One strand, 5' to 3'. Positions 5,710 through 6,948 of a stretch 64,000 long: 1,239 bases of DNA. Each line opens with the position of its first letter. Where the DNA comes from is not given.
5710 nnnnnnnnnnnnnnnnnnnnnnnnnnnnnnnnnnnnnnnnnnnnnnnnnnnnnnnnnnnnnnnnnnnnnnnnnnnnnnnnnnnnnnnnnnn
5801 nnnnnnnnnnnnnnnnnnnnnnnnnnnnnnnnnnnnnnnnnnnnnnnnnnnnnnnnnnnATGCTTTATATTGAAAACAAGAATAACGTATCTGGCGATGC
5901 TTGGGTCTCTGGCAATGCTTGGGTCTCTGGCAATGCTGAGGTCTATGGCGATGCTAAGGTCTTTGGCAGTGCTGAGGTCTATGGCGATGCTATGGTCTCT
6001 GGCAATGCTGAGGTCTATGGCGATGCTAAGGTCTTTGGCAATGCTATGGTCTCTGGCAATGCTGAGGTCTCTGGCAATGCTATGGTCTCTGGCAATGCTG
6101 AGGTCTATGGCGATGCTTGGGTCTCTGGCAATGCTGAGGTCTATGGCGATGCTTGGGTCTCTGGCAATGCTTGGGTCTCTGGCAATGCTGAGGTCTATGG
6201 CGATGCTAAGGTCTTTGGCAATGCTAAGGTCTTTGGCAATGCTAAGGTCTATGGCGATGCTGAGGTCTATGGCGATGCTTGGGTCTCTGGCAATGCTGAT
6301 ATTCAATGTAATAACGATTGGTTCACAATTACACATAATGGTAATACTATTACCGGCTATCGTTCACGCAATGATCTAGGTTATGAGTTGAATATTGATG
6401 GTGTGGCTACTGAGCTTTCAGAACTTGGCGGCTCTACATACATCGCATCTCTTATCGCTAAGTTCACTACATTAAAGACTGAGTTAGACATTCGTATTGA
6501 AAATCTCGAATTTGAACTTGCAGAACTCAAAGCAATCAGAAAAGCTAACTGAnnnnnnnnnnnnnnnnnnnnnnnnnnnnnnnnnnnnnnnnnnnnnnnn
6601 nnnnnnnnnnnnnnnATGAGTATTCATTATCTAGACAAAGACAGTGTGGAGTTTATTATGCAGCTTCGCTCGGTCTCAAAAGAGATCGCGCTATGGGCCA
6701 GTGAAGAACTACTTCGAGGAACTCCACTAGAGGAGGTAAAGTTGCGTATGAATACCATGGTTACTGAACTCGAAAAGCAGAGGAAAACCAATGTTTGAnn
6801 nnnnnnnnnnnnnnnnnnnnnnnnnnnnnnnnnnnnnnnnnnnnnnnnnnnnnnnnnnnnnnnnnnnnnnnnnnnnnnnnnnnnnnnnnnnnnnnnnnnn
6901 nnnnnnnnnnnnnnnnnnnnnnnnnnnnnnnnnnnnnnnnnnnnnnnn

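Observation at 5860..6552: Hexapeptide-repeat (beta-helix) protein encoded by about 23 tandem 18-bp DNA repeats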

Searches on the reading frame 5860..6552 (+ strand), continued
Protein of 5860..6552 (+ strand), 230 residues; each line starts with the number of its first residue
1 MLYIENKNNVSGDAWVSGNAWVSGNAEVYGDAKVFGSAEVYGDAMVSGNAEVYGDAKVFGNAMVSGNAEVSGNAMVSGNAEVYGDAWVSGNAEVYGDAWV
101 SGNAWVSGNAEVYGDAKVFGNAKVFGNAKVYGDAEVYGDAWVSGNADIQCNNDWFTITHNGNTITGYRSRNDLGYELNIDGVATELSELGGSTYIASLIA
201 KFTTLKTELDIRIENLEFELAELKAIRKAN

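Call 97: find_encoding_contigs(protein=P0001, flank=4000, max_places=2)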
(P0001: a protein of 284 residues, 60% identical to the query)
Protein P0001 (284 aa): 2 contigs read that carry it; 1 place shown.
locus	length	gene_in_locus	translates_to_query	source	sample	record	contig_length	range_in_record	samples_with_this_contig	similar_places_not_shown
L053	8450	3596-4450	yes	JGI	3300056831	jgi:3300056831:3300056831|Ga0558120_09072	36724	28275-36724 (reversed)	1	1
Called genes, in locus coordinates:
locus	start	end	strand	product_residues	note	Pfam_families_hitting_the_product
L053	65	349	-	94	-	-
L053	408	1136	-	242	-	PF00145:DNA_methylase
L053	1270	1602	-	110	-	-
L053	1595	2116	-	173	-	-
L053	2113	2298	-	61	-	-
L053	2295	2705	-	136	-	PF13455:MUG113 (weak)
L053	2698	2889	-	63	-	-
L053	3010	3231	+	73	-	-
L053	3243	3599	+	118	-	-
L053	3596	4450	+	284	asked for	PF04519:Bactofilin, PF18836:B_solenoid_ydck (weak)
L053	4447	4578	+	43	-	-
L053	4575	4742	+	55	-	-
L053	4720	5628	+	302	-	PF04404:ERF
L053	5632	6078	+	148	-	PF00436:SSB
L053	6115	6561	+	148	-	PF27269:YonG_N (weak)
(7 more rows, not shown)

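Call 98: find_encoding_contigs(protein=P0102, flank=4000, max_places=1)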
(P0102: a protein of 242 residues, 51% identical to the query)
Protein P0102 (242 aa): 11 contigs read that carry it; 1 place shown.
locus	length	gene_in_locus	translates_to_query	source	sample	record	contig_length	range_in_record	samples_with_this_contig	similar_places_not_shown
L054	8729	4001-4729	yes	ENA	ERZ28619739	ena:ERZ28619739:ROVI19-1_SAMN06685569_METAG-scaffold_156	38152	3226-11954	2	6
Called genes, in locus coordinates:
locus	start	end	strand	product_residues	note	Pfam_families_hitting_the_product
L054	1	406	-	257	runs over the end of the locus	-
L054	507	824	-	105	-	-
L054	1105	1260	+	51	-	-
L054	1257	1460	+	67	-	-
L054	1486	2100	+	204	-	PF04404:ERF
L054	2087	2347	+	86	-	-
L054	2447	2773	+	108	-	-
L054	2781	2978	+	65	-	-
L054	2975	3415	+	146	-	PF13392:HNH_3 (weak)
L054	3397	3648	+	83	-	-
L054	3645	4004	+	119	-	-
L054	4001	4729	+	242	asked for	PF18836:B_solenoid_ydck (faint)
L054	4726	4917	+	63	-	-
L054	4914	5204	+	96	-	-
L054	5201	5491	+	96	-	-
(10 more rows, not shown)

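Call 99: find_encoding_contigs(protein=P0006, flank=4000, max_places=1)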
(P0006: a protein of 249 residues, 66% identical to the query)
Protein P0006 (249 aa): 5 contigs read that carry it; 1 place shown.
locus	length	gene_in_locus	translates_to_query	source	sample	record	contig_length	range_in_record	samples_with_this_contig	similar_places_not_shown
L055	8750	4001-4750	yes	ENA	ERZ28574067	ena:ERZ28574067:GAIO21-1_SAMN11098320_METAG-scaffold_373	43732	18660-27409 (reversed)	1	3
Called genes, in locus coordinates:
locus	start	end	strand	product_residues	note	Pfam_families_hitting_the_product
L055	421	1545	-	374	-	PF00589:Phage_integrase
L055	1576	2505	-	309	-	PF16729:DUF5067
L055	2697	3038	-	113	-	PF12844:HTH_19, PF01381:HTH_3, PF13443:HTH_26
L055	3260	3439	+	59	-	PF12728:HTH_17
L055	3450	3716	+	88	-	-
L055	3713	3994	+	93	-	-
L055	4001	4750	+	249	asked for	PF04519:Bactofilin (faint), PF18836:B_solenoid_ydck (weak)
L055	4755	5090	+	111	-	-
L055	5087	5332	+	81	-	-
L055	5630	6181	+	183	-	PF05565:Sipho_Gp157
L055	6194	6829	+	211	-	-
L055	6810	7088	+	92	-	-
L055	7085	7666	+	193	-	-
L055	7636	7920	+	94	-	-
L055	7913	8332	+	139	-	PF00436:SSB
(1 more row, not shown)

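Call 100: find_encoding_contigs(protein=P0058, flank=4000, max_places=1)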
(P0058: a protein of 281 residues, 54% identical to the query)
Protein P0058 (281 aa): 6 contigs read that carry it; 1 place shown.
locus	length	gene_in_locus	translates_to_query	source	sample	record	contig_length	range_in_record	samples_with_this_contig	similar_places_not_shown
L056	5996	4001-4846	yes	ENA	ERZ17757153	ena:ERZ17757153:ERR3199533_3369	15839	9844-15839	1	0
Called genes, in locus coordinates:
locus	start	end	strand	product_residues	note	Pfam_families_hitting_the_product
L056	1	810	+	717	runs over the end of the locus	PF14284:PcfJ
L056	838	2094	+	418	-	-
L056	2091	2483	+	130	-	-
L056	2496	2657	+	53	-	-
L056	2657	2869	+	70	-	-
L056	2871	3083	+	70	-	-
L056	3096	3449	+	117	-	-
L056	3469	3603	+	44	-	-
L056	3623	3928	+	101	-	-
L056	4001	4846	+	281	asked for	PF04519:Bactofilin (faint), PF18836:B_solenoid_ydck (faint)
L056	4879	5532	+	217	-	-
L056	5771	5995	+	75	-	?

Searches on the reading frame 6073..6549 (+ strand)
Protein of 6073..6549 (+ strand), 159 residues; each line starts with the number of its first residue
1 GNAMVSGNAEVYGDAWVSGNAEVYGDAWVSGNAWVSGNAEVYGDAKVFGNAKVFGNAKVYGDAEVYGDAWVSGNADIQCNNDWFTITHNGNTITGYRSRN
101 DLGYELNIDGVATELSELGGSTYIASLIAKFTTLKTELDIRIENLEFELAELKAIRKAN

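Call 66: predict_structure(alignment_id=A5)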
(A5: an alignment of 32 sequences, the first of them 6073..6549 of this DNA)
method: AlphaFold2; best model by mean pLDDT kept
length: 159 residues; sequences in the alignment: 32
mean_pLDDT: 67.6   pTM: 0.43
mean pLDDT of the five models: 67.6, 65.2, 61.8, 60.2, 56.5
residues with pLDDT >= 90: 8; 70-90: 64; 50-70: 65; < 50: 22
segments of 3 or more residues with pLDDT < 50: 68-80
pLDDT, mean of each block of 10 residues (from residue 1): 48 56 57 60 60 57 51 42 78 81 83 84 84 71 83 90
secondary structure, 60 per line:
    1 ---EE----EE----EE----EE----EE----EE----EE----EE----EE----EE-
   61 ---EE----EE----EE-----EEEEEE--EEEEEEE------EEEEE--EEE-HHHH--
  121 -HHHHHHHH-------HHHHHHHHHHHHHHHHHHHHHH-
elements in order: E83-88 E91-97 E104-108 E111-113 H115-118 H122-129 H137-158

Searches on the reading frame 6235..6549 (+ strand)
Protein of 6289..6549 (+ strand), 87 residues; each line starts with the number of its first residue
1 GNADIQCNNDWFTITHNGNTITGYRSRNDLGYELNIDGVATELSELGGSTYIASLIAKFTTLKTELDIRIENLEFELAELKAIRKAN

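Call 20: find_homologous_proteins(query=window:6298-6549:+, max_evalue=0.01)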
Query window:6298-6549:+ (84 aa): 1 proteins with E <= 0.01 among 2 candidates.
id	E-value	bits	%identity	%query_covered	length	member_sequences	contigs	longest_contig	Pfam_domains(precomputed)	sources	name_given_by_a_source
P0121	7.3e-10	57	49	82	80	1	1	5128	-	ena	-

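Call 26: find_encoding_contigs(protein=P0121, flank=10000)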
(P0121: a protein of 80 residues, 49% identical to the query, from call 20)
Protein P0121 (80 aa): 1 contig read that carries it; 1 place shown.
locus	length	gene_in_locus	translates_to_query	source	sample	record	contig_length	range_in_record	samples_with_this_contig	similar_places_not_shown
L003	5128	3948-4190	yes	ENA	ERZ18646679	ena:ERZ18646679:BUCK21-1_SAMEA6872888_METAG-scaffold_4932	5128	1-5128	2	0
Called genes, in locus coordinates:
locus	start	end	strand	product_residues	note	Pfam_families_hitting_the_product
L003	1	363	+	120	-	?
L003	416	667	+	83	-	-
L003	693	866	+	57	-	-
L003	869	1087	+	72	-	-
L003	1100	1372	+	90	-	-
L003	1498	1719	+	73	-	PF20189:DUF6552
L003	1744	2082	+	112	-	-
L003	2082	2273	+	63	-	-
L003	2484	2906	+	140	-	-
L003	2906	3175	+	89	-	-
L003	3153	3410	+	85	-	-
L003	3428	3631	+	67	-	-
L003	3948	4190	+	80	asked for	-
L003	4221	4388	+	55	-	-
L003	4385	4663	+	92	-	-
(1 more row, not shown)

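Call 34: search_protein_representatives(protein=window:6298-6549:+)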
Query: 84 residues. Proteins with E-value up to 0.001 (for the whole library): 12; up to 1e-10: 4; up to 1e-30: 0. The best 12 are listed.
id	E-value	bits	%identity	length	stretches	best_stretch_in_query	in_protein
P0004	3.4e-19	84.6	58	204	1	1-81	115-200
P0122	1.3e-14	70.0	54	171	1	1-69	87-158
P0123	3.8e-13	65.4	47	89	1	4-71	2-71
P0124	5.2e-12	61.7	49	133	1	1-70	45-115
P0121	2.3e-10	56.5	58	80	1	13-78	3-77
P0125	4.0e-09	52.6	53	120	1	1-59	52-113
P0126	4.5e-09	52.4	46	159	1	1-76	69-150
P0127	7.1e-07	45.4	47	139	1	1-57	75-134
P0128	1.7e-05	41.0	35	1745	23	24-58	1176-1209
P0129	1.0e-04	38.6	29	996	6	18-58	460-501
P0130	3.5e-04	36.8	50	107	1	2-43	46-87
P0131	6.1e-04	36.1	45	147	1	1-57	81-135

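Call 49: find_related_loci(query=A3, collection=viral_contigs, flank=8000)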
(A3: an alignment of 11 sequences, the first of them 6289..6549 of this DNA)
Query A3 (87 aa) in viral_contigs; peptide patterns used: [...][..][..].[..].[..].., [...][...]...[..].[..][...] (x = any residue, [..] = any of these).
93 stretches matched a pattern; 14 encode a relative of the query (tblastn E <= 1e-3); 14 distinct loci.
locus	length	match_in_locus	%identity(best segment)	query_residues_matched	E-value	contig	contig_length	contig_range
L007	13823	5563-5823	48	1-81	5e-20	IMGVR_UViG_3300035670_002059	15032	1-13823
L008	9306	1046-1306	51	1-81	2e-19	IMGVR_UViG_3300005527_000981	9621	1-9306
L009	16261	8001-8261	51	1-81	2e-19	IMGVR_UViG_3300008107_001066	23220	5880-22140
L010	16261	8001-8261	51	1-81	2e-19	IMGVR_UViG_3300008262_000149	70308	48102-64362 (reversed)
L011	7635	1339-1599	51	1-81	1e-19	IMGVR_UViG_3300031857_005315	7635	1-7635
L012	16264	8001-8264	48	1-84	3e-19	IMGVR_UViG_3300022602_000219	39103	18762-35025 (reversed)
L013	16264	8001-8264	48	1-84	3e-19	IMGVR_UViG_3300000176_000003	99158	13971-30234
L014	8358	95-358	48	1-84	3e-19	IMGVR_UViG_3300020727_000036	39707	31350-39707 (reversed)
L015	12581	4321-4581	44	1-85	3e-19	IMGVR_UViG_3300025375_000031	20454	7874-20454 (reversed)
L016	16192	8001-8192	53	1-62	1e-17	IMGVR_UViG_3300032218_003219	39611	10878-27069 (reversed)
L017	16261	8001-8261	44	1-81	2e-17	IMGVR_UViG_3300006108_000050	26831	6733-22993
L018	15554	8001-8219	49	1-71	5e-17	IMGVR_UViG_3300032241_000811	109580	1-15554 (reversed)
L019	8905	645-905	43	1-81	6e-17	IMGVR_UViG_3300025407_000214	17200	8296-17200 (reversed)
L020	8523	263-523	48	1-81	9e-17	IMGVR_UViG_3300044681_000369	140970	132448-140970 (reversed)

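Call 50: search_protein_families(library=pfam, alignment_id=A3, max_evalue=1)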
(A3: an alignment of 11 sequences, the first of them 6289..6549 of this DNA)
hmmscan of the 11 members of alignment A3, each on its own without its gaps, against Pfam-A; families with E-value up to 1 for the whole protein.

A. member 1, window:6289-6549:+ (87 aa): 0 families

B. families by the number of members that match (of 11 scanned): 6 families
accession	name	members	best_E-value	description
PF09038.16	53-BP1_Tudor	1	0.0074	Tumour suppressor p53-binding protein-1 Tudor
PF04508.17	Pox_A_type_inc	1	0.025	Viral A-type inclusion protein repeat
PF07988.17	LMSTEN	1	0.092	LMSTEN motif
PF02455.21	Hex_IIIa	1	0.13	Hexon-associated protein (IIIa)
PF24038.1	DUF7347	1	0.13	Domain of unknown function (DUF7347)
PF20234.3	DUF6591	1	0.14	Family of unknown function (DUF6591)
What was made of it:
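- Tried and rejected: C-terminal module against Pfam: nothing meaningful (call 50).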

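Call 58: find_homologous_proteins(query=A4, max_evalue=0.001)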
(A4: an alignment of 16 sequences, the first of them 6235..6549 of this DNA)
Query A4 (16 sequences) (105 aa, profile of the alignment): 1948 proteins with E <= 0.001 among 8000 candidates; the best 120 are listed.
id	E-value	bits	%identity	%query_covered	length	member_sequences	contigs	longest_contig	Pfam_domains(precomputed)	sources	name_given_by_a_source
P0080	3.9e-53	196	50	94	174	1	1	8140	PF18836.8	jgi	-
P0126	2.5e-52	193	50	95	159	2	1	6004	PF18836.8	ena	-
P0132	3.0e-49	183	48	94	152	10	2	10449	PF18836.8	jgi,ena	-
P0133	4.3e-48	179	52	94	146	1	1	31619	PF18836.8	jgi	jgi:hypothetical protein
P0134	4.5e-48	179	49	94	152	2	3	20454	PF18836.8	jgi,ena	-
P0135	1.6e-45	171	49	94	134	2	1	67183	-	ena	-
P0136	2.4e-45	171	47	94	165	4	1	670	PF18836.8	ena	-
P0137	5.3e-45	170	48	94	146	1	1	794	PF18836.8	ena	-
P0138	1.8e-44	168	47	98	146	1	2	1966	PF18836.8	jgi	-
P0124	9.1e-44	166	51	94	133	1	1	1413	-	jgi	-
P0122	9.4e-43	162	53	95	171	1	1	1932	PF18836.8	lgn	-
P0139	1.3e-42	162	52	94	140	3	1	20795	PF18836.8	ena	-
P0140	1.3e-40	155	47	98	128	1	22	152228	PF18836.8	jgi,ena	-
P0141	2.5e-40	154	54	98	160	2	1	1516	PF18836.8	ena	-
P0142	3.4e-40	154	47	95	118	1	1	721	-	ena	-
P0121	4.8e-21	92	49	66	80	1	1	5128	-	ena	-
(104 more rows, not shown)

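Call 69: find_related_loci(query=A4, collection=metagenome_contigs, flank=4000)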
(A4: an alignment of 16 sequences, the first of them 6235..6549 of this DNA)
Query A4 (105 aa) in metagenome_contigs; peptide patterns used: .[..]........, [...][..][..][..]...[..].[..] (x = any residue, [..] = any of these).
150 stretches matched a pattern; 25 encode a relative of the query (tblastn E <= 1e-3); 24 distinct loci.
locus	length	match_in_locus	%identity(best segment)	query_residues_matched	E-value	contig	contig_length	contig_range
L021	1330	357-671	53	1-99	9e-29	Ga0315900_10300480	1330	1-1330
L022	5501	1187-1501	53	1-99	2e-28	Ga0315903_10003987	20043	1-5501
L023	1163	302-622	50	1-100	6e-29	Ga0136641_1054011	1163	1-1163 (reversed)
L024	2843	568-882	53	1-99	2e-28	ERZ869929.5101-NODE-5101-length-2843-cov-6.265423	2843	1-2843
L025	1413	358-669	51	1-99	1e-27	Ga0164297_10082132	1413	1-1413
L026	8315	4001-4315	49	1-99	2e-27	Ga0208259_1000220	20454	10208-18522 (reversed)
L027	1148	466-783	50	1-99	6e-27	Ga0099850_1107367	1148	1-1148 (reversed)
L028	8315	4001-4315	49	1-99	2e-26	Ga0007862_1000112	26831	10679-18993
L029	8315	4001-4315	48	1-99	5e-26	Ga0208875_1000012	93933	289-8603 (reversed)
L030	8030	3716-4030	47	1-103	1e-25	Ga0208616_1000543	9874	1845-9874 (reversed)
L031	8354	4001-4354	48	1-102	1e-25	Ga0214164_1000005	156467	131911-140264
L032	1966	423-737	47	1-103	6e-25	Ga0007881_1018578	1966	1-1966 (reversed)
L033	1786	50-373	47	1-99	6e-25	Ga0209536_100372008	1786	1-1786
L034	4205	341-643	48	1-95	8e-24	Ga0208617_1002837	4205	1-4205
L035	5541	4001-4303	48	1-95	8e-24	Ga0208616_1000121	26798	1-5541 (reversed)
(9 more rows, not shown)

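Call 84: search_solved_structures(query=A3, max_evalue=10)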
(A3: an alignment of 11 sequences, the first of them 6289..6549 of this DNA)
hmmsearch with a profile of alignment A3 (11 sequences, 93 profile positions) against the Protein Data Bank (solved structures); distinct sequences matched with E-value up to 10: 88 (the best 60 are shown).
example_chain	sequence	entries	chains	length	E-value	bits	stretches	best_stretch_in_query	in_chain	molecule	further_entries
9lv3_H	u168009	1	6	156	0.0043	20.2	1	23-84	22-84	Hemagglutinin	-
4jtv_B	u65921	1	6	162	0.0047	20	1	23-84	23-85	Hemagglutinin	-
4ju0_B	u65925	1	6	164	0.0049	20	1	23-84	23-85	Hemagglutinin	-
4jtx_B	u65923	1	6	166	0.005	19.9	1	23-84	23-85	Hemagglutinin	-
3ztn_B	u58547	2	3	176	0.0055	19.8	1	23-84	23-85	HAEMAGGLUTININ | Hemagglutinin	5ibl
3lzg_B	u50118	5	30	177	0.0056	19.8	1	23-84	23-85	Hemagglutinin, HA2 SUBUNIT | Hemagglutinin HA2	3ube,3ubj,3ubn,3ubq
3m6s_B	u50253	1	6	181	0.0057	19.8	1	23-85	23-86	Hemagglutinin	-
5gjs_B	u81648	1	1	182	0.0058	19.7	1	23-84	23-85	Hemagglutinin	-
3al4_B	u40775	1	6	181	0.0059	19.7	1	23-84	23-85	Hemagglutinin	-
4eda_B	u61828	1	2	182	0.006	19.7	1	23-84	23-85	Hemagglutinin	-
9n5z_F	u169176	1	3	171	0.011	18.9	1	23-84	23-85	Hemagglutinin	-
7t3d_B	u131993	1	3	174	0.011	18.9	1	23-84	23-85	Hemagglutinin HA2 chain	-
9mtg_B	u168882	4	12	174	0.011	18.9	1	23-84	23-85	Hemagglutinin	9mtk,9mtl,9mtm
7x6o_B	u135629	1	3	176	0.011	18.8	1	23-84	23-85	Hemagglutinin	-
5gjt_B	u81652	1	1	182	0.012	18.8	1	23-84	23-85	Hemagglutinin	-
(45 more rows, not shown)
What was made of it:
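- Tried and rejected: I judged these to be chance (call 84).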

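Call 88: search_dna_similar(query=window:6289-6549:+, collection=phages, mode=protein, max_evalue=0.001)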
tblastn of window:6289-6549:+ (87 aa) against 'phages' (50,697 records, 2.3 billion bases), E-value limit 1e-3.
No match.
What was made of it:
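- Tried and rejected: C-terminal module against cultured phages (tblastn): no match (call 88).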

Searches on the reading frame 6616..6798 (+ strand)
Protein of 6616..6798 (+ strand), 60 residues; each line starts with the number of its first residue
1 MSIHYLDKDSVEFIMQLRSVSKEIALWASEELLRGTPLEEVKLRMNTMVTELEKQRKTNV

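Call 4: search_protein_families(library=pfam, proteins=[window:6616-6798:+], max_evalue=1)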
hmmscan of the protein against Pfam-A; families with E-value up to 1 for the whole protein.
window:6616-6798:+ (60 aa): 1 family
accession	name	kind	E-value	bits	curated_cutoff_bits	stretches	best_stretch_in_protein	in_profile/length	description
PF18455.6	GBR2_CC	-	0.097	13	25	0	1-17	22-38/39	Gamma-aminobutyric acid type B receptor subunit 2 coiled-coil domain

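Call 5: search_protein_families(library=phrogs, proteins=[window:6616-6798:+], max_evalue=0.01)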
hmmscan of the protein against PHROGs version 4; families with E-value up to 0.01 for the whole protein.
window:6616-6798:+ (60 aa): 0 families
